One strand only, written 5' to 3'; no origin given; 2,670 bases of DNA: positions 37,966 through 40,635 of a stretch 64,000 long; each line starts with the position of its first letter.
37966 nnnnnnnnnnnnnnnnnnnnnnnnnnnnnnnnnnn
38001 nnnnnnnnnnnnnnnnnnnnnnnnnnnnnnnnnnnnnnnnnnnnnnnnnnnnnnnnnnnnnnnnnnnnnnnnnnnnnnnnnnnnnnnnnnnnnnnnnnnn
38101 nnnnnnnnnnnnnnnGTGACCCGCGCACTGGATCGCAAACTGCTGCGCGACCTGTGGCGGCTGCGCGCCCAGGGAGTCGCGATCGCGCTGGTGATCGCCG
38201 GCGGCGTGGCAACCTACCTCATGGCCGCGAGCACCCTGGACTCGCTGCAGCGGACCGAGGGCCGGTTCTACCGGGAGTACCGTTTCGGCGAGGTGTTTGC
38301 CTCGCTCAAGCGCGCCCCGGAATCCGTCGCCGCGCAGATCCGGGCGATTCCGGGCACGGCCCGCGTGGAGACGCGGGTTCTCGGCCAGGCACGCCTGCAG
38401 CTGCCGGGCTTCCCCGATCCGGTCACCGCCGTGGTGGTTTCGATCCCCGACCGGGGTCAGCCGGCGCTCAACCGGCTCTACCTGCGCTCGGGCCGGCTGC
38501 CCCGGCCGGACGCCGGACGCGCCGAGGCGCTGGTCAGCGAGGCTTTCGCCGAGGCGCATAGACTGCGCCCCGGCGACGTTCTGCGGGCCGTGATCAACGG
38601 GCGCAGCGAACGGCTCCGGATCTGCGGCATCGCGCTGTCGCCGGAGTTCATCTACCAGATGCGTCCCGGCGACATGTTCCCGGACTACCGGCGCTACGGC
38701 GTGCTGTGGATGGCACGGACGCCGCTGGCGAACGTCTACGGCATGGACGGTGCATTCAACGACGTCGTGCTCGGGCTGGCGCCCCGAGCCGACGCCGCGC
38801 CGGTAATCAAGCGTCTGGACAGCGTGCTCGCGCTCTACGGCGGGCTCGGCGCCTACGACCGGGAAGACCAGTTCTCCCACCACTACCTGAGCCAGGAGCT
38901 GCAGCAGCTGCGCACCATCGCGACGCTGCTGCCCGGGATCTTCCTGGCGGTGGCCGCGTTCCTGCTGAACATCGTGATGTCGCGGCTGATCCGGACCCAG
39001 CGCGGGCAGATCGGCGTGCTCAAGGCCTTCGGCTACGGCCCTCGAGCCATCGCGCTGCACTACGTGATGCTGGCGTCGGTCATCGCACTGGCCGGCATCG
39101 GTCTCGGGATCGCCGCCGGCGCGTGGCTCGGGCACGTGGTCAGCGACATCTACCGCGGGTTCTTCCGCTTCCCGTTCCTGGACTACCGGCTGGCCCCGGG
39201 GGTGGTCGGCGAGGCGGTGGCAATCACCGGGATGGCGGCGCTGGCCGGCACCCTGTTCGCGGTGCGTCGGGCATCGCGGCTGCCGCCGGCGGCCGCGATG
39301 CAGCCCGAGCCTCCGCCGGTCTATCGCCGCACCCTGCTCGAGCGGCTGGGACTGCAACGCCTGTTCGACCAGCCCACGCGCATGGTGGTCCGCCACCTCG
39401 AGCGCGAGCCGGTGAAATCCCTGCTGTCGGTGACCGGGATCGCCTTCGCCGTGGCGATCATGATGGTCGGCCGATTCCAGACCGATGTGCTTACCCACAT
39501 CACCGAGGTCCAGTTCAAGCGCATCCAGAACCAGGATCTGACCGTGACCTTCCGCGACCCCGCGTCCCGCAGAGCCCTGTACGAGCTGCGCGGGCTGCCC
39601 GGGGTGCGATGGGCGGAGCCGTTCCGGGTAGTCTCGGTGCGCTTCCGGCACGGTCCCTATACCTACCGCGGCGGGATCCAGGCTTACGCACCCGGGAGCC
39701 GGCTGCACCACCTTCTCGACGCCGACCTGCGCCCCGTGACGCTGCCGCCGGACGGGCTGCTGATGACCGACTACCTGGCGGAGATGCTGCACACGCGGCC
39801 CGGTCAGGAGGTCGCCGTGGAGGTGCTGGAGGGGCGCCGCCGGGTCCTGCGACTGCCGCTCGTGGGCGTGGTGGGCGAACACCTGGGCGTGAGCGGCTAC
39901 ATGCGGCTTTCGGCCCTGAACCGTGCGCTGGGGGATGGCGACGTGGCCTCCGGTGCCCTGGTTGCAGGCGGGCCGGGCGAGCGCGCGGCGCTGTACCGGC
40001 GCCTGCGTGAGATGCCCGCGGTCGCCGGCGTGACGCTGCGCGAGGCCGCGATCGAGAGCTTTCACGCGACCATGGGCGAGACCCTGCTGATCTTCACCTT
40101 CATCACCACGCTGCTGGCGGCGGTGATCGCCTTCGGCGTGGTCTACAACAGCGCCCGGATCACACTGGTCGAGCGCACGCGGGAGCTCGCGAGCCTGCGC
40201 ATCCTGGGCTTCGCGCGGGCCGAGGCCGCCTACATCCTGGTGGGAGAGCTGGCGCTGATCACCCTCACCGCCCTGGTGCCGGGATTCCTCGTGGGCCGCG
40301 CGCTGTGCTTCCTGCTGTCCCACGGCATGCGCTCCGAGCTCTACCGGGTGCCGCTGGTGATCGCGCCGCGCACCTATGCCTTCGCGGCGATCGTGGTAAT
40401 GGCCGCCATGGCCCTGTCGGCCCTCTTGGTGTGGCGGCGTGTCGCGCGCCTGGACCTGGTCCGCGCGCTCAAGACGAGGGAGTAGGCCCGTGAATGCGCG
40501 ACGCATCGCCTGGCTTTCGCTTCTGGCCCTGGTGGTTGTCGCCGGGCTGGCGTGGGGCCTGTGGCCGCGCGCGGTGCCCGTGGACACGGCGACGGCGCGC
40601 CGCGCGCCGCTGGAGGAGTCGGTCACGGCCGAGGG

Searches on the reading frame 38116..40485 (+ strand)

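Call 26: search_protein_families(library=pfam, proteins=[window:38116-40485:+])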
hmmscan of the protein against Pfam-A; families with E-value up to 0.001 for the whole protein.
window:38116-40485:+ (789 aa): 1 family
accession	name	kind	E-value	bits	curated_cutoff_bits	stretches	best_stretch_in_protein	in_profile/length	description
PF02687.27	FtsX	-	2.2e-23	83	25.5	2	272-391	3-120/120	FtsX-like permease C-terminal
